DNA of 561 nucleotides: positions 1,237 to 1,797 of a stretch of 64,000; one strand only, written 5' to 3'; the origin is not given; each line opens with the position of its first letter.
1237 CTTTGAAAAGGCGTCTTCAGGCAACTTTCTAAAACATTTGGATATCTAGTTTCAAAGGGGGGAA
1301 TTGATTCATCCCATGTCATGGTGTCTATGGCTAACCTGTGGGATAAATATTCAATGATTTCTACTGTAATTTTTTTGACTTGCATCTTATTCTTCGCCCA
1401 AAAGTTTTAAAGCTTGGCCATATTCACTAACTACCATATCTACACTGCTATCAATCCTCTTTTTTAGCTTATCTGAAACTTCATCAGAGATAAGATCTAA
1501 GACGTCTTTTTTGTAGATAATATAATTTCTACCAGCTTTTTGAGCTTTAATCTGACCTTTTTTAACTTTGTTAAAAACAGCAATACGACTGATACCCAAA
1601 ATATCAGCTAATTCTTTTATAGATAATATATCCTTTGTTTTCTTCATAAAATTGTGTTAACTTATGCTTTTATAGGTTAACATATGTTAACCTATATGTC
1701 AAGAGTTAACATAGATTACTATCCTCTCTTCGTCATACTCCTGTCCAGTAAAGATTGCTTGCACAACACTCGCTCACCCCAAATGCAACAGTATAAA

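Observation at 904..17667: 58-bp direct repeats bracket a 16.7-kb accessory block (TA + toxin array + sugar genes)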

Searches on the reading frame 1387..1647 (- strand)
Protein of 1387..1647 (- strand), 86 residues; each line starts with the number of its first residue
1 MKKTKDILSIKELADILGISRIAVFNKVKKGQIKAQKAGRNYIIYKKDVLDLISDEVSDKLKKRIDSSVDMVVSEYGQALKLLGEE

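Call 11: search_protein_families(library=pfam, proteins=[window:1387-1647:-], max_evalue=0.01)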
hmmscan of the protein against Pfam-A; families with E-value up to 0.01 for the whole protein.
window:1387-1647:- (86 aa): 5 families
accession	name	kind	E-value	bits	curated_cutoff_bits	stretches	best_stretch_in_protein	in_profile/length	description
PF12728.13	HTH_17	-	1.5e-07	32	27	1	8-53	2-47/51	Helix-turn-helix domain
PF08279.18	HTH_11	-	0.0035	17.6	25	1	2-29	11-37/55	HTH domain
PF09218.15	DUF1959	-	0.0092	16.6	24.3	0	23-80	47-104/116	Domain of unknown function (DUF1959)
PF04297.20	UPF0122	-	0.0094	16.6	22.7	0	6-61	32-88/101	Putative helix-turn-helix protein, YlxM / p13 like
PF07278.17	DUF1441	-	0.0094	16.3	35.1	0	8-53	1-46/147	Protein of unknown function (DUF1441)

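Call 77: search_protein_families(library=ncbifam, proteins=[window:1387-1647:-], max_evalue=0.001)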
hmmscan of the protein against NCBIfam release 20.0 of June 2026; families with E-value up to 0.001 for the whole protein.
window:1387-1647:- (86 aa): 4 families
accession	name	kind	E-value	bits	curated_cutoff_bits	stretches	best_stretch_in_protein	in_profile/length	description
NF040990.2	MamR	equivalog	2.1e-07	31.2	100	1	4-53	40-89/91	magnetosome protein MamR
TIGR01764.1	excise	domain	3.8e-07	30.4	28.8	1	8-51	2-45/49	excisionase family DNA-binding protein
NF047737.1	antiphage_MADS1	equivalog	0.00024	21.3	80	1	7-49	3-45/49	methylation-associated defense system helix-turn-helix domain-containing protein MAD1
NF045758.2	YlxM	equivalog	0.00051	20.1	80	0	8-31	33-56/72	YlxM family DNA-binding protein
